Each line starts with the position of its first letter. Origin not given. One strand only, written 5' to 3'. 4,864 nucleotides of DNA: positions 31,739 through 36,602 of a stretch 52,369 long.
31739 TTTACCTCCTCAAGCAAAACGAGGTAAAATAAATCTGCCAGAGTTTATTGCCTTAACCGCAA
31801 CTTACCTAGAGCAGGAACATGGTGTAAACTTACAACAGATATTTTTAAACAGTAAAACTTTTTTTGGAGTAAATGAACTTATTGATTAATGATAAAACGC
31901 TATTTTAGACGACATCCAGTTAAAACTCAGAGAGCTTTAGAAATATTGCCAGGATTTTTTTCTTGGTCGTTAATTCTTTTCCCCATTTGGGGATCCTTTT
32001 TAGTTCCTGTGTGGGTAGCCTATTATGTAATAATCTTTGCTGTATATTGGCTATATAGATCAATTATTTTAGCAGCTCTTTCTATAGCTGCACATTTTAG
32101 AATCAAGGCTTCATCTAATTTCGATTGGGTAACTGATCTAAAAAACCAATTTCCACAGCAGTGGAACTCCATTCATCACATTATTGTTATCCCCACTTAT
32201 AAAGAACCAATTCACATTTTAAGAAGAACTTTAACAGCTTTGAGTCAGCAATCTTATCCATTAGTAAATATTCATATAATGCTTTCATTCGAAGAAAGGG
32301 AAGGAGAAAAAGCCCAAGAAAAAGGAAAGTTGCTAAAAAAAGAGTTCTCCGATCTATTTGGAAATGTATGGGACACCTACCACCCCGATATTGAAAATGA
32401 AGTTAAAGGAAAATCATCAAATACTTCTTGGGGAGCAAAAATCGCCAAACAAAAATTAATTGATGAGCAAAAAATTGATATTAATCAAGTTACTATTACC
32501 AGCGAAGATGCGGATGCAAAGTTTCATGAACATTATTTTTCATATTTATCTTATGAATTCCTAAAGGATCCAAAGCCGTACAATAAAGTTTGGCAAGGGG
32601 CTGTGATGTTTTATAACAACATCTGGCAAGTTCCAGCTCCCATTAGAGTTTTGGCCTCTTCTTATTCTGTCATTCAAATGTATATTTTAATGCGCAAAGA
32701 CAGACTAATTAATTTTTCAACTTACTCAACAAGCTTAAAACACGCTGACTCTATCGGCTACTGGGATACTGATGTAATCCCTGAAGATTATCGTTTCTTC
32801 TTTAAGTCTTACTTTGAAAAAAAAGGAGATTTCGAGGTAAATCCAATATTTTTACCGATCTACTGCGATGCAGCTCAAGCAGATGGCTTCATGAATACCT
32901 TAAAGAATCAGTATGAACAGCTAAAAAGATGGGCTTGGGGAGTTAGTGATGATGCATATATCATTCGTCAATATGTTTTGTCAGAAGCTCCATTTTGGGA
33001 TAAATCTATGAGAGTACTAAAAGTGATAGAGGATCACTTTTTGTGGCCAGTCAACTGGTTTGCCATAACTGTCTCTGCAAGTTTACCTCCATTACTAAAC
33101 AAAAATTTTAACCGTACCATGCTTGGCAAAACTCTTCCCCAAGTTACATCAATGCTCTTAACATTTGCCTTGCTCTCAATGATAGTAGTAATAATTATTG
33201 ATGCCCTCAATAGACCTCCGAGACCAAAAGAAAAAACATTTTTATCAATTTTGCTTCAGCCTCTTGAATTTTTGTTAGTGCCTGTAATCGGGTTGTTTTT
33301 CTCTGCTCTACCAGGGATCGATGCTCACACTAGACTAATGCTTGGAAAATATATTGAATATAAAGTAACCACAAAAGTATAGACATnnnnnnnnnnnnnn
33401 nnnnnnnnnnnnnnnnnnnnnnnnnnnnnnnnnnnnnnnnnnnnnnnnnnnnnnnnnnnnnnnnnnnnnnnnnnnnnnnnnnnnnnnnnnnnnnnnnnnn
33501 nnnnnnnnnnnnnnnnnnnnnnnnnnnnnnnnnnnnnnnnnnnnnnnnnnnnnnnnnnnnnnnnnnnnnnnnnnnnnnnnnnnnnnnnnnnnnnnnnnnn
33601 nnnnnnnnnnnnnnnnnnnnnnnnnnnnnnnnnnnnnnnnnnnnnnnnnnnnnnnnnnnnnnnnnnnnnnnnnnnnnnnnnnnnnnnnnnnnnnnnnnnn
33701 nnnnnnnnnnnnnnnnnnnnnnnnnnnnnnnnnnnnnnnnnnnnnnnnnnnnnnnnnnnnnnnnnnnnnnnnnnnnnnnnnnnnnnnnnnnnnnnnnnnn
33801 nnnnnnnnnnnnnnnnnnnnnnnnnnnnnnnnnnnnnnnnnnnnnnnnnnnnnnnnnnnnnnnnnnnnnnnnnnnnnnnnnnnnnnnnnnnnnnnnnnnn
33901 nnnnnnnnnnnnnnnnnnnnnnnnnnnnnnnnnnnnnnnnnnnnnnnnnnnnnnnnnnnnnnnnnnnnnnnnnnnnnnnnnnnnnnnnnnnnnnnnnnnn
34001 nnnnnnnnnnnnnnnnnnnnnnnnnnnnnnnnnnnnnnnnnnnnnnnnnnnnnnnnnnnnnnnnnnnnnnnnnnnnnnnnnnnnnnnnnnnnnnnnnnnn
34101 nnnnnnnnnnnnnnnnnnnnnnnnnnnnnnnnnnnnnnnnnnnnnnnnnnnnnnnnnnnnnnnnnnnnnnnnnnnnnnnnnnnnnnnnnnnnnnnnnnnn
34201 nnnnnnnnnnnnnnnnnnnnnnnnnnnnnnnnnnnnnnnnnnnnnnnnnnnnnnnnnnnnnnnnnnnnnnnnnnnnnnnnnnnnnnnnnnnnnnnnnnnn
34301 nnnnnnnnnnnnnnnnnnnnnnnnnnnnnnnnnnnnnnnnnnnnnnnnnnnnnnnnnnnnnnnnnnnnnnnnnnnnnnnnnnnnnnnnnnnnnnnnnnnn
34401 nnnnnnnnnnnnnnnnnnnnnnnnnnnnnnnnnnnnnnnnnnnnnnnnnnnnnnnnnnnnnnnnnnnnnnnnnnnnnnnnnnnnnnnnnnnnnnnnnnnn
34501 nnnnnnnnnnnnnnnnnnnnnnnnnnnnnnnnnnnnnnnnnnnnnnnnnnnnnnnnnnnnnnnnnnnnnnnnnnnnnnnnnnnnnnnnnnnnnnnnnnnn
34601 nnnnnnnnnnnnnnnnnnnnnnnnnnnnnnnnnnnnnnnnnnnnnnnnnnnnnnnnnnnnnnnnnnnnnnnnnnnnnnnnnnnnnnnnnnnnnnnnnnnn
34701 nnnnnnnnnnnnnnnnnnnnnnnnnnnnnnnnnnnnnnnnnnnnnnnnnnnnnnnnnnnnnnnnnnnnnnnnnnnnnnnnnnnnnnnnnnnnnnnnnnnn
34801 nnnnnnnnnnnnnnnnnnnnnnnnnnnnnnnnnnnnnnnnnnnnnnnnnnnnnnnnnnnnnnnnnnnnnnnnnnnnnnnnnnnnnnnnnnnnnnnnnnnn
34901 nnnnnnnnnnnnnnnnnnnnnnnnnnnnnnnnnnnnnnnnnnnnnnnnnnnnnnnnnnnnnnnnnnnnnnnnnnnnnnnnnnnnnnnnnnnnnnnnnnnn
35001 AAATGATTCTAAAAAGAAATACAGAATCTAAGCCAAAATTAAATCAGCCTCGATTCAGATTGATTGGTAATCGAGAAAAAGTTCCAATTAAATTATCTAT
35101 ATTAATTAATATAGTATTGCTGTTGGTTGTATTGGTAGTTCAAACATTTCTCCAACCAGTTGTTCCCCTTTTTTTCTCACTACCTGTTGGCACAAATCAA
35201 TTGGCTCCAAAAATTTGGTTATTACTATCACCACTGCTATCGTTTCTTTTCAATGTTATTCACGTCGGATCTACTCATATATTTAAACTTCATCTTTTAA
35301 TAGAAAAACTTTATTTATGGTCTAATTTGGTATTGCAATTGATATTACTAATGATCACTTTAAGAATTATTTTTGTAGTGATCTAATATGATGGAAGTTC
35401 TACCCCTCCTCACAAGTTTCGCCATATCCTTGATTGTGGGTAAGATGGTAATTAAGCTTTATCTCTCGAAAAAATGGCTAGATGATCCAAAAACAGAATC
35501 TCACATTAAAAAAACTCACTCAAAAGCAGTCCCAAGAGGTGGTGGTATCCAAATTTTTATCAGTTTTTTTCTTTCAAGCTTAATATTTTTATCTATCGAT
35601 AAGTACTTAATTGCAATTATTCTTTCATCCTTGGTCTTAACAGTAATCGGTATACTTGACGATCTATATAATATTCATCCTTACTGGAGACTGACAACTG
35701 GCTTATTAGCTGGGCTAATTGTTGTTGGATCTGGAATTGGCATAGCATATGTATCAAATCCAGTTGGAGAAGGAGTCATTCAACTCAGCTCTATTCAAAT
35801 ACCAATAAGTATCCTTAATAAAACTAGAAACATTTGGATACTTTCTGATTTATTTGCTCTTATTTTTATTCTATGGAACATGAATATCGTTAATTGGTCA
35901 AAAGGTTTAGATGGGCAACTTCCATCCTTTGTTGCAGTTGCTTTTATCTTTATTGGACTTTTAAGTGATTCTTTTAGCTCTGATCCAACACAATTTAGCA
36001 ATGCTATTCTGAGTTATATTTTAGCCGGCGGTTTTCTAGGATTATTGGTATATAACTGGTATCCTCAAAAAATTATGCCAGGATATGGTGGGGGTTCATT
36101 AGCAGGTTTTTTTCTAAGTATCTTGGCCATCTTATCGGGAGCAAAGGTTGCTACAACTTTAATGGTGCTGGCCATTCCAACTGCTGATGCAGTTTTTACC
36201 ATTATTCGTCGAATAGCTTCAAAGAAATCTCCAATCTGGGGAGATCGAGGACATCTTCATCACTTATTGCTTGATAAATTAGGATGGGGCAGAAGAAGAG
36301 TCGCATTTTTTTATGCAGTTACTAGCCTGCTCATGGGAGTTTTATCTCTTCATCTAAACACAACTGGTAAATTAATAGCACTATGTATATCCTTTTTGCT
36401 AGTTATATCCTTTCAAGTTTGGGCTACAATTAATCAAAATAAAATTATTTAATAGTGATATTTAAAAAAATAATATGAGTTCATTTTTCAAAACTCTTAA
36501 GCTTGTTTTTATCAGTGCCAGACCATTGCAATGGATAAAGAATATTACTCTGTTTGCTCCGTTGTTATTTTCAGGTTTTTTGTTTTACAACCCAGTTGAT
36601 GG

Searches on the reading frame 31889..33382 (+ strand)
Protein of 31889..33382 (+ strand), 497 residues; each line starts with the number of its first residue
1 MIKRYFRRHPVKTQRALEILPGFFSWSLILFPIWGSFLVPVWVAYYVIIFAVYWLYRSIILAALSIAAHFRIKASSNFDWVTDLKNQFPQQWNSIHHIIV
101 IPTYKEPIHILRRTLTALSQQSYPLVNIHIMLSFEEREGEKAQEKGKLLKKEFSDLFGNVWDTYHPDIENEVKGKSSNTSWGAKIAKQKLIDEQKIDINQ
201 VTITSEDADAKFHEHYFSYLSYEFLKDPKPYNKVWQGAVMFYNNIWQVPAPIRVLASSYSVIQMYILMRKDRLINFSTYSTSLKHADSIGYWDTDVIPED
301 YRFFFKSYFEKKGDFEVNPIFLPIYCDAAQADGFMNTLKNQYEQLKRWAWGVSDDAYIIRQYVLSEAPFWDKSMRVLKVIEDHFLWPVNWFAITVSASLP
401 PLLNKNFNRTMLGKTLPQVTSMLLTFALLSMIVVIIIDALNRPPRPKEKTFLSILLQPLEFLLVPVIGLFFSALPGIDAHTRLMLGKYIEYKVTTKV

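Call 73: search_protein_families(library=pfam, proteins=[window:31889-33382:+], max_evalue=0.0001)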
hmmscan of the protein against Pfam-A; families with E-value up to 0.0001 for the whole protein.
window:31889-33382:+ (497 aa): 1 family
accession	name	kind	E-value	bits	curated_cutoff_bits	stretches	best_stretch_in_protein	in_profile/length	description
PF13632.12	Glyco_trans_2_3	-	1.3e-06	28.9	27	1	207-433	6-193/198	Glycosyl transferase family group 2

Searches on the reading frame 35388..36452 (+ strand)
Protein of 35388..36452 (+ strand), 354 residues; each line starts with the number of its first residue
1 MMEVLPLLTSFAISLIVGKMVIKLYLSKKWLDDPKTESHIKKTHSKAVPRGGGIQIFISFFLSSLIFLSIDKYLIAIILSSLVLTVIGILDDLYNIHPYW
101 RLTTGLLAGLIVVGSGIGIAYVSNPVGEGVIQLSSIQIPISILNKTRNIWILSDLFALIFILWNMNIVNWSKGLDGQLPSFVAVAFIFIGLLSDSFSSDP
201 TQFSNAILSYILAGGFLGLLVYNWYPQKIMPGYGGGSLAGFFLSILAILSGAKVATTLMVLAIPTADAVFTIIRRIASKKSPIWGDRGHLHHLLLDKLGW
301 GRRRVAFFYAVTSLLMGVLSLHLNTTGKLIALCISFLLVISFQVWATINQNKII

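Call 73: search_protein_families(library=pfam, proteins=[window:35388-36452:+], max_evalue=0.0001)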
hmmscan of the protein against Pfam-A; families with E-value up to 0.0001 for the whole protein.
window:35388-36452:+ (354 aa): 1 family
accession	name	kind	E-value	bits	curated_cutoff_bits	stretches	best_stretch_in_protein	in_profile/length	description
PF00953.26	Glycos_transf_4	-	2.3e-21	76.9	27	1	75-250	2-159/160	Glycosyl transferase family 4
